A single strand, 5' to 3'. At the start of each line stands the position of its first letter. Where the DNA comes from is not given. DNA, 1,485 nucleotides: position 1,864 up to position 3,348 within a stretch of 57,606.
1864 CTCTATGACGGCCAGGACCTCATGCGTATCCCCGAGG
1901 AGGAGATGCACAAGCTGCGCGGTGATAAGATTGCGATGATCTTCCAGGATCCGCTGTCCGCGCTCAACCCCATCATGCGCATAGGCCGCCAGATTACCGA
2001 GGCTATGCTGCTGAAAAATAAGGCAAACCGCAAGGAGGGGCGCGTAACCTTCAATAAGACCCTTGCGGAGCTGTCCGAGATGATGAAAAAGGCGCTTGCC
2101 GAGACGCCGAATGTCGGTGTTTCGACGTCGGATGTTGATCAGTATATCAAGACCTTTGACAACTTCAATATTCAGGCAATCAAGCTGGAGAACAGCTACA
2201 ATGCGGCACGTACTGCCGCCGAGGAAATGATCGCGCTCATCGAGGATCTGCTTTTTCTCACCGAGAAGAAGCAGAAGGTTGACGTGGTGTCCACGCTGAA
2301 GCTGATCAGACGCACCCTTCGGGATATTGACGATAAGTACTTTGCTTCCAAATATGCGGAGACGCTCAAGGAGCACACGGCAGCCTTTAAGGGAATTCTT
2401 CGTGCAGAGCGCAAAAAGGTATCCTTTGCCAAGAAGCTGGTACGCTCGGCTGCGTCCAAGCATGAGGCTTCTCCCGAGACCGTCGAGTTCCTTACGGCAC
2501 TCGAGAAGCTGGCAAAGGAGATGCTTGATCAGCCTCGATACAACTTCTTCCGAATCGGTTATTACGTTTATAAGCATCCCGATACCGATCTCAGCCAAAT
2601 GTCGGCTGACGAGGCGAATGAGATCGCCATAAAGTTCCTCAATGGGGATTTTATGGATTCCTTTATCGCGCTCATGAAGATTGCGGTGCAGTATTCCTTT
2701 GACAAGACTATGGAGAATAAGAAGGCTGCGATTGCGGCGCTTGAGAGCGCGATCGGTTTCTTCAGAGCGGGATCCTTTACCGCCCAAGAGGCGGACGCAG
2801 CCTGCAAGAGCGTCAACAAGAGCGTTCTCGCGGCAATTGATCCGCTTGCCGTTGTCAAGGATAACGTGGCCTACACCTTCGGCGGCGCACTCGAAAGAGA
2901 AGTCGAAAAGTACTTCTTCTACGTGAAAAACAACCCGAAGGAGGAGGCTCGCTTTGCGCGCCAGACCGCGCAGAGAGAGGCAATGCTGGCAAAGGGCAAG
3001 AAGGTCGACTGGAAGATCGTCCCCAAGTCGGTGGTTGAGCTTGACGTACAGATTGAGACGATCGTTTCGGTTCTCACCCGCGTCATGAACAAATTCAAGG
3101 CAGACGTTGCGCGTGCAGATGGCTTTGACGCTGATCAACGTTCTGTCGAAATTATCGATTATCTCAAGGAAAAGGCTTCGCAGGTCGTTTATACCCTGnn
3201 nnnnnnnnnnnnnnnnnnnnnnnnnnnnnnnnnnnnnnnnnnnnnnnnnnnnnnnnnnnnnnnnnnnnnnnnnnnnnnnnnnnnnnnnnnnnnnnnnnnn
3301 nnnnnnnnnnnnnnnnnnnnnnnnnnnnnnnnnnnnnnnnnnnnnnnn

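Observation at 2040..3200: ~385-aa insertion inside the OppD ATPase, between the Q-loop region and the ABC signature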

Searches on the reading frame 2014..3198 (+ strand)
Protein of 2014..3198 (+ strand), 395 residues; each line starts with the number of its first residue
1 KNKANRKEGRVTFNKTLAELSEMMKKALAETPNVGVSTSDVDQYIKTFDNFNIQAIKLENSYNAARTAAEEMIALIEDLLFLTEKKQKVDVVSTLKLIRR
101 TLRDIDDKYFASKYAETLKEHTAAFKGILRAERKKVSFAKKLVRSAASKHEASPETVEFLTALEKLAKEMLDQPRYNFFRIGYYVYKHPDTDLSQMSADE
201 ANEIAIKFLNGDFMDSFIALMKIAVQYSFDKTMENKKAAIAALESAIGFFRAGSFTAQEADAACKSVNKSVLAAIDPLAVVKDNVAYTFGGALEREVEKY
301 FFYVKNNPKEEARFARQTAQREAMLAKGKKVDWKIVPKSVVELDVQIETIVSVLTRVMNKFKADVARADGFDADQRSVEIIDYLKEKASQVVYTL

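Call 3: search_protein_families(library=pfam, proteins=[window:2041-3195:+], max_evalue=0.1)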
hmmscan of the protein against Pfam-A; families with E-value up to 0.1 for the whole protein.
window:2041-3195:+ (385 aa): 0 families

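Call 4: search_protein_families(library=ncbifam, proteins=[window:2041-3195:+], max_evalue=0.1)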
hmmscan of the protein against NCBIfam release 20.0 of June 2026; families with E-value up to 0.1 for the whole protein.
window:2041-3195:+ (385 aa): 0 families

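Call 6: find_homologous_proteins(query=window:2041-3195:+, max_evalue=0.001)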
Query window:2041-3195:+ (385 aa): 182 proteins with E <= 0.001 among 8000 candidates; the best 120 are listed.
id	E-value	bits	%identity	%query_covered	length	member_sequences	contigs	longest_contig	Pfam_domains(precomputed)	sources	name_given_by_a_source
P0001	1.5e-191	654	80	100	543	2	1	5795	PF00005.34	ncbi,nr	ncbi:MAG: ABC transporter ATP-binding protein, partial [Clostridia bacterium]|nr:ABC transporter ATP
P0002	1.4e-186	638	78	100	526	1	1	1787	PF00005.34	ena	-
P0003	2.8e-185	633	77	100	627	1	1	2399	PF00005.34,PF13304.13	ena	-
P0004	2.9e-179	614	78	100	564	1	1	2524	PF00005.34,PF13304.13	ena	-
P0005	6.5e-177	606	74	100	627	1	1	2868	PF00005.34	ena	-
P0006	6.9e-177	606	74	99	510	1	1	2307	PF00005.34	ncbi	-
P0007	2.2e-167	575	73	97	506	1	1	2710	PF00005.34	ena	-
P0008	2.6e-166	571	78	92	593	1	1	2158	PF00005.34,PF08352.18,PF13304.13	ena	-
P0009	3.0e-160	551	69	100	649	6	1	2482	PF00005.34,PF08352.18,PF13304.13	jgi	jgi:oligopeptide/dipeptide ABC transporter ATP-binding protein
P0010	2.6e-155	535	72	97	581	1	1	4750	PF00005.34,PF08352.18,PF13304.13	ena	-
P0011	6.6e-155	534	75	89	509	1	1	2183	PF00005.34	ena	-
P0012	1.3e-154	533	67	100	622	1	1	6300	PF00005.34,PF13304.13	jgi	-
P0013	2.1e-151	522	66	100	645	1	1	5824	PF00005.34,PF13304.13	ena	-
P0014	1.9e-147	509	65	100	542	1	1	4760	PF00005.34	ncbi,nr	ncbi:MAG: ABC transporter ATP-binding protein, partial [Clostridia bacterium]|nr:ABC transporter ATP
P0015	8.0e-146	504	75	84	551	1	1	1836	PF00005.34,PF08352.18,PF13304.13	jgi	jgi:oligopeptide/dipeptide ABC transporter ATP-binding protein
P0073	4.0e-75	271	72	47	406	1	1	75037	PF00005.34,PF08352.18,PF13304.13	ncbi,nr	ncbi:MAG: ATP-binding cassette domain-containing protein [Clostridia bacterium]|nr:ATP-binding casse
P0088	6.0e-68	248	67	47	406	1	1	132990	PF00005.34,PF08352.18,PF13304.13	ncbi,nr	ncbi:MAG: ABC transporter ATP-binding protein [Clostridia bacterium]|nr:ABC transporter ATP-binding 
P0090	7.7e-67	244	39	92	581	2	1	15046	PF00005.34,PF08352.18,PF13304.13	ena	-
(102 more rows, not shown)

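Call 8: find_encoding_contigs(protein=P0088, flank=8000, max_places=3)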
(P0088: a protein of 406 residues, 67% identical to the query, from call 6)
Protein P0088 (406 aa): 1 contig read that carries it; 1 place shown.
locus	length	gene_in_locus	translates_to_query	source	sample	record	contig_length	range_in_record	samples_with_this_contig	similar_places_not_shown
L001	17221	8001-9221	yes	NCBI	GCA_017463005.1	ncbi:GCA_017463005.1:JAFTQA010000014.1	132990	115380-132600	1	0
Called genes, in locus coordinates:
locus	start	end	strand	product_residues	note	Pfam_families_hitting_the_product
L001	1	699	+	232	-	PF17746:SfsA_N, PF03749:SfsA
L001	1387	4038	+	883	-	PF00496:SBP_bac_5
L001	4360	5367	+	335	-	PF00528:BPD_transp_1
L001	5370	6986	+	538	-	PF12911:OppC_N, PF00528:BPD_transp_1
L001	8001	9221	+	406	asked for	PF13304:AAA_21, PF00005:ABC_tran, PF08352:oligo_HPY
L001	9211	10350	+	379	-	PF00005:ABC_tran, PF08352:oligo_HPY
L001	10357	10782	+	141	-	-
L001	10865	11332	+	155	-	PF01451:LMWPc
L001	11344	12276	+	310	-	PF03629:SASA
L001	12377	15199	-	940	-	PF13306:LRR_5, PF12799:LRR_4 (faint), PF13855:LRR_8 (faint), PF13306:LRR_5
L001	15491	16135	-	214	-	-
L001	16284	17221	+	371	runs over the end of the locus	PF00248:Aldo_ket_red, PF13746:Fer4_18 (faint), PF14697:Fer4_21 (faint), PF12838:Fer4_7 (weak), PF13183:Fer4_8 (weak), PF13187:Fer4_9, PF13237:Fer4_10 (weak), PF13534:Fer4_17, +1 more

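Call 9: find_encoding_contigs(protein=P0073, flank=8000, max_places=3)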
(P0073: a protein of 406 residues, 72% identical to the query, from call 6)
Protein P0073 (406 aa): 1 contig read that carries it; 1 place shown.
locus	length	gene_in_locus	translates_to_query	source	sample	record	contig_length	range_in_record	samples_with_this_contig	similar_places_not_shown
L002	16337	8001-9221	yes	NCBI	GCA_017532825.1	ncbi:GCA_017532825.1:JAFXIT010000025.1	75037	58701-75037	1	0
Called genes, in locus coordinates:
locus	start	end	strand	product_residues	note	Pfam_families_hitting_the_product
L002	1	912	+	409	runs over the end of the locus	PF00291:PALP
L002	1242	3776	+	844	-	PF00496:SBP_bac_5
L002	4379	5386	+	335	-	PF00528:BPD_transp_1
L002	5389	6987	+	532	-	PF12911:OppC_N, PF00528:BPD_transp_1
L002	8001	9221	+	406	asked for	PF13304:AAA_21, PF00005:ABC_tran, PF08352:oligo_HPY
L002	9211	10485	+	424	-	PF00005:ABC_tran, PF08352:oligo_HPY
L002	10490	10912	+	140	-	-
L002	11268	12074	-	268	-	PF00924:MS_channel_2nd, PF21082:MS_channel_3rd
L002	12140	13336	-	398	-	-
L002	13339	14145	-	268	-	-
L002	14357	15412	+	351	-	PF01628:HrcA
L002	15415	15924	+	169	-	PF01025:GrpE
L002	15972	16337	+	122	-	PF00012:HSP70, PF06723:MreB_Mbl (weak), PF00012:HSP70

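Call 20: find_related_loci(query=A2, collection=genome_contigs, flank=7000)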
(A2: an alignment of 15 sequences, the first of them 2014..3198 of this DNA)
Query A2 (395 aa) in genome_contigs; peptide patterns used: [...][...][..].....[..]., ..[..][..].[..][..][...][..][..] (x = any residue, [..] = any of these).
495 stretches matched a pattern; 404 encode a relative of the query (tblastn E <= 1e-3); the best 80 are kept; 80 distinct loci.
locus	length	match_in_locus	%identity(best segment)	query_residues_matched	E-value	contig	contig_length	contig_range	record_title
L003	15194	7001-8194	84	1-395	0e+0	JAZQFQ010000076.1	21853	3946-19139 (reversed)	MAG: Eubacteriales bacterium isolate T1900044632_TS20190098.MAGScoT_cleanbin_000048 SGB_1070_k141_1271133, whole genome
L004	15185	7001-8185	83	1-395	0e+0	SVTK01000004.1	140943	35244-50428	MAG: Oscillospiraceae bacterium isolate SIG693 NODE_2502_length_140943_cov_3.390829, whole genome shotgun sequence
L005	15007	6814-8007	83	1-395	0e+0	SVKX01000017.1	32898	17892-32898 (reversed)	MAG: Oscillospiraceae bacterium isolate SIG472 NODE_6309_length_32898_cov_5.038815, whole genome shotgun sequence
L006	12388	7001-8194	81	1-395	0e+0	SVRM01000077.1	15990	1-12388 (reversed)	MAG: Oscillospiraceae bacterium isolate SIG643 NODE_64447_length_15990_cov_2.540629, whole genome shotgun sequence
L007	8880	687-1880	81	1-395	0e+0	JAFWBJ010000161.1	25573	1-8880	MAG: Clostridia bacterium isolate RGIG5585 Sheep_Colon.Co__c3485300, whole genome shotgun sequence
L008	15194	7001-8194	81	1-395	0e+0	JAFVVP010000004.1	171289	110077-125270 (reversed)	MAG: Clostridia bacterium isolate RGIG5435 Sheep_Colon-4__c695, whole genome shotgun sequence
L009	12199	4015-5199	82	1-395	0e+0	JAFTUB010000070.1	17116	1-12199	MAG: Clostridia bacterium isolate RGIG4150 Roe_deer_Colon-1__c285989, whole genome shotgun sequence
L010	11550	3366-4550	82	1-395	0e+0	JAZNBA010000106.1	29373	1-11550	MAG: Eubacteriales bacterium isolate T1900044743_TS20190209.MAGScoT_cleanbin_000081 SGB_2092_k141_2039292, whole genome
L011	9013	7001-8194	80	1-395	0e+0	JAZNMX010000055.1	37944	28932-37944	MAG: Faecousia sp. isolate T1900044659_TS20190125.MAGScoT_cleanbin_000048 SGB_1503_k141_2440486, whole genome shotgun se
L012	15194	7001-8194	81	1-395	0e+0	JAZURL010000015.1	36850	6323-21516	MAG: Faecousia sp. isolate T1900044851_TS20190317.MAGScoT_cleanbin_000052 SGB_3026_k141_376022, whole genome shotgun seq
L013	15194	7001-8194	81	1-395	0e+0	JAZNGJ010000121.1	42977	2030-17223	MAG: Faecousia sp. isolate T1900044705_TS20190171.MAGScoT_cleanbin_000027 SGB_1810_k141_1042892, whole genome shotgun se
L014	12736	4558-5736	80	1-395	0e+0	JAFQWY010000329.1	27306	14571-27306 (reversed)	MAG: Clostridia bacterium isolate RGIG2226 Goat_Colon.Co__c2471560, whole genome shotgun sequence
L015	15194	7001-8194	79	1-395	0e+0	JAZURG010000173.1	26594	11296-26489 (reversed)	MAG: Faecousia sp. isolate T1900044852_TS20190318.MAGScoT_cleanbin_000042 SGB_3033_k141_2378284, whole genome shotgun se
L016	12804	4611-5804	80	1-395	0e+0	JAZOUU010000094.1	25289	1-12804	MAG: Faecousia sp. isolate T1900045531_YK20190225.MAGScoT_cleanbin_000012 SGB_7725_k141_1407330, whole genome shotgun se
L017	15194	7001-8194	78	1-395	0e+0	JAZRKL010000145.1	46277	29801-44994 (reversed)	MAG: Faecousia sp. isolate T1900045446_YK20190137.MAGScoT_cleanbin_000018 SGB_7161_k141_629589, whole genome shotgun seq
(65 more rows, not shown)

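Call 24: search_protein_representatives(alignment_id=A2)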
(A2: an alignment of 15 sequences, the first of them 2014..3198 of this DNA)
Query: 15 sequences, 386 profile positions. Proteins with E-value up to 0.001 (for the whole library): 240; up to 1e-10: 161; up to 1e-30: 72. The best 150 are listed.
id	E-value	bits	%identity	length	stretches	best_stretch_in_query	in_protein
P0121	4.7e-115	401.2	-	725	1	1-384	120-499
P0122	2.0e-112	392.5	-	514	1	1-385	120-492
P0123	1.9e-102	359.7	-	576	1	1-384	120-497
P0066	2.1e-88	313.4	-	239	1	144-345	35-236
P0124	1.2e-85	304.3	-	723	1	1-382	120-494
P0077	1.4e-75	271.2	-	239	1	234-386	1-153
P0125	6.2e-74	265.8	-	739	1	1-386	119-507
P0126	3.5e-70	253.4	-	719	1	1-384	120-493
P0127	3.1e-66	240.5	-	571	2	212-384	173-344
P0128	9.7e-64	232.2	-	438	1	1-223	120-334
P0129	1.0e-63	232.2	-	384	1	1-255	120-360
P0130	2.1e-63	231.1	-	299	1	1-299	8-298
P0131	1.6e-62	228.2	-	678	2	1-297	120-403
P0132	5.0e-59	216.7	-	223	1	96-301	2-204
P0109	8.0e-59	216.0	-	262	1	1-182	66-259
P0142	1.6e-50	188.7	-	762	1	1-385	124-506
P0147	1.8e-45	172.1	-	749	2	177-386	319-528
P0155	5.1e-40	154.1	-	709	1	2-386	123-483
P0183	4.2e-32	128.1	-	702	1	1-384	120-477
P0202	1.3e-27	113.3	-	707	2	142-301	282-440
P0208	8.0e-26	107.4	-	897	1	9-385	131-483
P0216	1.2e-23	100.3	-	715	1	2-354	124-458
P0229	7.6e-20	87.7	-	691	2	203-355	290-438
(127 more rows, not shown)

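Call 25: list_cluster_members(proteins=[P0121, P0125, P0142, P0147, P0155, P0183, P0202, P0208, P0216, P0229])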
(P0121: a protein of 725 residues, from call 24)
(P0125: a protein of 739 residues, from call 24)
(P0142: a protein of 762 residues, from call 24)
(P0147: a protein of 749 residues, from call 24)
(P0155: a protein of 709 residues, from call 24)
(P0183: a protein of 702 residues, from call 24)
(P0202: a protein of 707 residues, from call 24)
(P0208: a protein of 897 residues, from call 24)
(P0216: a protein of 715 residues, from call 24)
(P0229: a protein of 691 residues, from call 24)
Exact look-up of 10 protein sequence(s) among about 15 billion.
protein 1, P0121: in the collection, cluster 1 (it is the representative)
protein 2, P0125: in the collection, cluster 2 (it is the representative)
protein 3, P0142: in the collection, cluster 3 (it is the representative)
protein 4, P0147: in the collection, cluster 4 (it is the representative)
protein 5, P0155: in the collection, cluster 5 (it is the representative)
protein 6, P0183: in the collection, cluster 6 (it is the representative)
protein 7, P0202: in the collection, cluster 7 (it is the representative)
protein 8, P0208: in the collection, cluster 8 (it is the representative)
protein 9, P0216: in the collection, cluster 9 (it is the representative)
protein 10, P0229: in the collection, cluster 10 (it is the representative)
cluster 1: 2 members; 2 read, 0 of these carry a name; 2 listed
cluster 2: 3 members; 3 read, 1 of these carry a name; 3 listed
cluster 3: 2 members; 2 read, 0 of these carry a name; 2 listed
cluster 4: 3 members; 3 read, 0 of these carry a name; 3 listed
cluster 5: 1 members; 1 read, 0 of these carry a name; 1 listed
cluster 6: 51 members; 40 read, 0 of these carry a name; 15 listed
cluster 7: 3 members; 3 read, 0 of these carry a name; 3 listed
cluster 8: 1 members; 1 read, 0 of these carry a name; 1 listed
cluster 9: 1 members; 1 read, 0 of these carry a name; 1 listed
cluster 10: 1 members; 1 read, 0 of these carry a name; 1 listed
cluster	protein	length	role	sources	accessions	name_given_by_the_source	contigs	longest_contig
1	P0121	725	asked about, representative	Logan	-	-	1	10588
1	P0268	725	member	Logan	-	-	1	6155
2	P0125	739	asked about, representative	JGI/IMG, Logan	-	oligopeptide/dipeptide ABC transporter ATP-binding protein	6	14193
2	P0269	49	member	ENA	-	-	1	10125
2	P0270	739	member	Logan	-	-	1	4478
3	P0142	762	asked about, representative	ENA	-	-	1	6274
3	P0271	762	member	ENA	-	-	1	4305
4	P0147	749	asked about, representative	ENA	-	-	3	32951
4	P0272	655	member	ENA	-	-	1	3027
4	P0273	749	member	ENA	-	-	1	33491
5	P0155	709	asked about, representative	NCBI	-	-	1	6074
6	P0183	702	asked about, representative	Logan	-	-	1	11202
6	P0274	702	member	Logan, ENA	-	-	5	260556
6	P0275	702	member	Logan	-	-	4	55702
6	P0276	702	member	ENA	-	-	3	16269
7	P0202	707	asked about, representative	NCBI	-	-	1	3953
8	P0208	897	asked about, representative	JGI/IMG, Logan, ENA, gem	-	-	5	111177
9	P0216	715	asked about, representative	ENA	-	-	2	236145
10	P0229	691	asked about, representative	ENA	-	-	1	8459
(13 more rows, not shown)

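Call 47: predict_structure(alignment_id=A2)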
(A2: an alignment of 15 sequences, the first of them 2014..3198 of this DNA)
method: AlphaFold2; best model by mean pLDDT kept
length: 395 residues; sequences in the alignment: 15
mean_pLDDT: 88.9   pTM: 0.75
mean pLDDT of the five models: 88.9, 88.3, 88.2, 88.2, 88.1
residues with pLDDT >= 90: 269; 70-90: 92; 50-70: 30; < 50: 4
segments of 3 or more residues with pLDDT < 50: none
pLDDT, mean of each block of 10 residues (from residue 1): 69 91 93 78 92 89 93 95 87 93 91 91 92 74 57 91 96 92 92 90 94 92 94 97 97 93 97 93 90 96 92 86 84 66 93 97 95 94 85 54
secondary structure, 60 per line:
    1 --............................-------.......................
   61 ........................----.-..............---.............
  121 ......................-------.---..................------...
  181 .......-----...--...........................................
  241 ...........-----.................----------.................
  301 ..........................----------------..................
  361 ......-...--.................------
elements in order: H3-30 H38-84 H91-104 H108-142 H154-171 H178-187 H198-251 H257-273 H284-326 H343-366 H373-389

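Call 50: fold_search(model_id=the predicted structure, library=pdb)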
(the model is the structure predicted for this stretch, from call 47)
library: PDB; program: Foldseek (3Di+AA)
matches with E <= 10: 355; with E <= 0.001: 0
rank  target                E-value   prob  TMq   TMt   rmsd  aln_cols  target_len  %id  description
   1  8snb_1H               1.0e-01  0.16  0.12  0.12  35.1       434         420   10  atomic model of sea urchin sperm doublet microtubule (48-nm periodicity) (released 2023-06-28)
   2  6ff6                  1.2e-01  0.82  0.18  0.29  20.8       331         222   11  Crystal structure of novel repeat protein BRIC1 (released 2018-09-05)
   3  5xjm_A                1.4e-01  0.38  0.19  0.20  25.6       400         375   10  Complex structure of angiotensin II type 2 receptor with Fab (released 2018-07-11)
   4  5h5m_A                1.6e-01  0.16  0.11  0.12  24.0       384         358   12  Crystal structure of HMP-1 M domain (released 2017-03-29)
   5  6qva                  1.9e-01  0.35  0.16  0.19  29.3       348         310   11  Crystal structure of a CHAD domain from Chlorobium tepidum in complex with inorganic polyphosphate (released 2019-05-29)
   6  6rz7                  1.9e-01  0.35  0.18  0.20  26.1       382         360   11  Crystal structure of the human cysteinyl leukotriene receptor 2 in complex with ONO-2570366 (F222 space group) (released 2019-12-11)
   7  8pwn                  2.2e-01  0.23  0.18  0.18  24.8       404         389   10  Structure of A2A adenosine receptor A2AR-StaR2-bRIL, solved at wavelength 2.75 A (released 2023-10-25)
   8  8to0_Ad               2.3e-01  0.13  0.11  0.13  36.2       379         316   11  48-nm repeating structure of doublets from mouse sperm flagella (released 2023-11-01)
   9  9cpb_5T               2.4e-01  0.13  0.12  0.14  34.0       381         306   12  Atomic model of bovine Fallopian tube cilia doublet microtubule (48-nm periodicity) (released 2024-10-30)
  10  8to0_j                2.5e-01  0.15  0.13  0.15  36.3       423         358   13  48-nm repeating structure of doublets from mouse sperm flagella (released 2023-11-01)
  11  7rro_B6               2.9e-01  0.14  0.13  0.14  36.0       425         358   12  Structure of the 48-nm repeat doublet microtubule from bovine tracheal cilia (released 2021-10-27)
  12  7p5m_A                2.9e-01  0.12  0.12  0.12  33.6       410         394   12  Cryo-EM structure of human TTYH2 in lipid nanodiscs (released 2021-08-11)
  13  8snb_1E               3.0e-01  0.11  0.12  0.12  45.7       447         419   10  atomic model of sea urchin sperm doublet microtubule (48-nm periodicity) (released 2023-06-28)
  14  8otz_EY               3.3e-01  0.12  0.11  0.13  34.8       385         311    9  48-nm repeat of the native axonemal doublet microtubule from bovine sperm (released 2023-11-22)
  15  3e0s_A                3.5e-01  0.16  0.14  0.18  29.4       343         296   11  Crystal structure of an uncharacterized protein from Chlorobium tepidum (released 2008-08-26)
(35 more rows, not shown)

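Call 51: fold_search(model_id=the predicted structure, library=viral)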
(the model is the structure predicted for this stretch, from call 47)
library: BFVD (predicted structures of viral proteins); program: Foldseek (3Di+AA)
matches with E <= 10: 195; with E <= 0.001: 0
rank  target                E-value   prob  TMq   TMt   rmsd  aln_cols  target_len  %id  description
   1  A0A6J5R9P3            9.3e-02  0.25  0.16  0.15  28.9       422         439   13  Uncharacterized protein [uncultured Caudovirales phage]
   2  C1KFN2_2              2.0e-01  0.35  0.18  0.08  23.1       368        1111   10  Putative tail fibre protein [Lactobacillus phage Lb338-1]
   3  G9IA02                2.0e-01  0.14  0.13  0.14  27.9       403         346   14  (no name in the UniProt tables at hand)
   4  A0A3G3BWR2            2.3e-01  0.30  0.20  0.08  44.2       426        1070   14  (no name in the UniProt tables at hand)
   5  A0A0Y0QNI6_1          2.8e-01  0.15  0.15  0.05  32.6       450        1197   11  Large tegument protein [Human herpesvirus 2]
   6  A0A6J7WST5            3.5e-01  0.13  0.15  0.09  38.0       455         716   14  ABC_ATPase domain containing protein [uncultured Caudovirales phage]
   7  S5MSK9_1              3.6e-01  0.41  0.22  0.09  22.2       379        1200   11  Tail fiber protein [Bacillus phage JL]
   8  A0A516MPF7            4.3e-01  0.06  0.11  0.08  30.4       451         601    9  (no name in the UniProt tables at hand)
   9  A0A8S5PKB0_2          4.7e-01  0.11  0.14  0.07  35.7       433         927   13  Nuclear pore complex protein [Siphoviridae sp. ctL0q1]
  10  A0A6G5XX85            5.1e-01  0.13  0.14  0.05  28.8       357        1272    9  (no name in the UniProt tables at hand)
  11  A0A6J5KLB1            6.4e-01  0.10  0.14  0.09  31.6       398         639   10  Uncharacterized protein [uncultured Caudovirales phage]
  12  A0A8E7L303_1          6.7e-01  0.12  0.14  0.09  22.9       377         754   11  Tail protein [Enterococcus phage 113]
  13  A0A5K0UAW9            7.0e-01  0.08  0.15  0.06  32.7       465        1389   11  DNA repair exonuclease [Yasminevirus sp. GU-2018]
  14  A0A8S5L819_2          7.6e-01  0.08  0.12  0.05  35.6       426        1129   13  Minor tail protein [Siphoviridae sp. ctDmQ3]
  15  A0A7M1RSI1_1          8.3e-01  0.08  0.12  0.05  30.1       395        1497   12  Uncharacterized protein [uncultured phage cr4_1]
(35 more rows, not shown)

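Call 55: search_solved_structures(query=A2, max_evalue=10)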
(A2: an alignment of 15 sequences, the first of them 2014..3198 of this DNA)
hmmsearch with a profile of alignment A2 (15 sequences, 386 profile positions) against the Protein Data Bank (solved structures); distinct sequences matched with E-value up to 10: 2.
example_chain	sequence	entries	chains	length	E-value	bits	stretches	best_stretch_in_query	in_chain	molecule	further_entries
4v4o_A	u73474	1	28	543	0.45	12.7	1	57-144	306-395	cpn60(GroEL)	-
8qae_A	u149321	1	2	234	1.3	11.2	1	24-161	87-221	sc-apCC-6-SLLA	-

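Call 67: search_protein_families(library=phrogs, proteins=[window:2014-3198:+], max_evalue=0.1)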
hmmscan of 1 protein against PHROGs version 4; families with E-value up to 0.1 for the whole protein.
window:2014-3198:+ (395 aa): 2 families
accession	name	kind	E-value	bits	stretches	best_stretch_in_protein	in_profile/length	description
phrog_1996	-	other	0.035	15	1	16-74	82-138/150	DNA methyltransferase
phrog_14735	-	unknown function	0.067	14.5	1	44-108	4-68/74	-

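Call 68: search_protein_families(library=padloc, proteins=[window:2014-3198:+], max_evalue=0.1)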
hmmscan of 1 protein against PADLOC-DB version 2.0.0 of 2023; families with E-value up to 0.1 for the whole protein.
window:2014-3198:+ (395 aa): 0 families

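Call 69: search_dna_similar(query=window:2014-3198:+, collection=plasmids, mode=protein, max_evalue=0.001, max_rows=10)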
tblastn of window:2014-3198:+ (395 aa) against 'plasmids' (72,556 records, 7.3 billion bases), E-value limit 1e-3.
No match.

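Call 79: find_encoding_contigs(protein=P0090, flank=8000, max_places=2)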
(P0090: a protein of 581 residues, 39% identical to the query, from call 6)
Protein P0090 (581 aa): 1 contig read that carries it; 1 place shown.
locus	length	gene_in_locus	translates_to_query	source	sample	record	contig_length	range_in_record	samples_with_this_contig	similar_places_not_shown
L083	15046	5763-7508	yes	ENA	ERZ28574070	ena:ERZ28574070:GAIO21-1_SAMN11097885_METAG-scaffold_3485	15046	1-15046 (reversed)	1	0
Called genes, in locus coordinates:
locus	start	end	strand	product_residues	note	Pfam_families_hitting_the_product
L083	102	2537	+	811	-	PF00496:SBP_bac_5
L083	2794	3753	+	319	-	PF19300:BPD_transp_1_N (weak), PF00528:BPD_transp_1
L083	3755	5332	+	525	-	PF12911:OppC_N, PF00528:BPD_transp_1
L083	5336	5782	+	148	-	-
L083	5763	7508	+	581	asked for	PF00005:ABC_tran, PF13304:AAA_21, PF08352:oligo_HPY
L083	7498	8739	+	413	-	PF00005:ABC_tran, PF08352:oligo_HPY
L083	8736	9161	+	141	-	PF13038:DUF3899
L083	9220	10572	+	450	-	PF01554:MatE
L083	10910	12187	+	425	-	PF02403:Seryl_tRNA_N, PF00587:tRNA-synt_2b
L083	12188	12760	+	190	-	PF13508:Acetyltransf_7 (faint)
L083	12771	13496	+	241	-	PF00571:CBS (faint)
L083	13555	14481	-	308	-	PF04055:Radical_SAM, PF16199:Radical_SAM_C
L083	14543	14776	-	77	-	PF20097:DUF6487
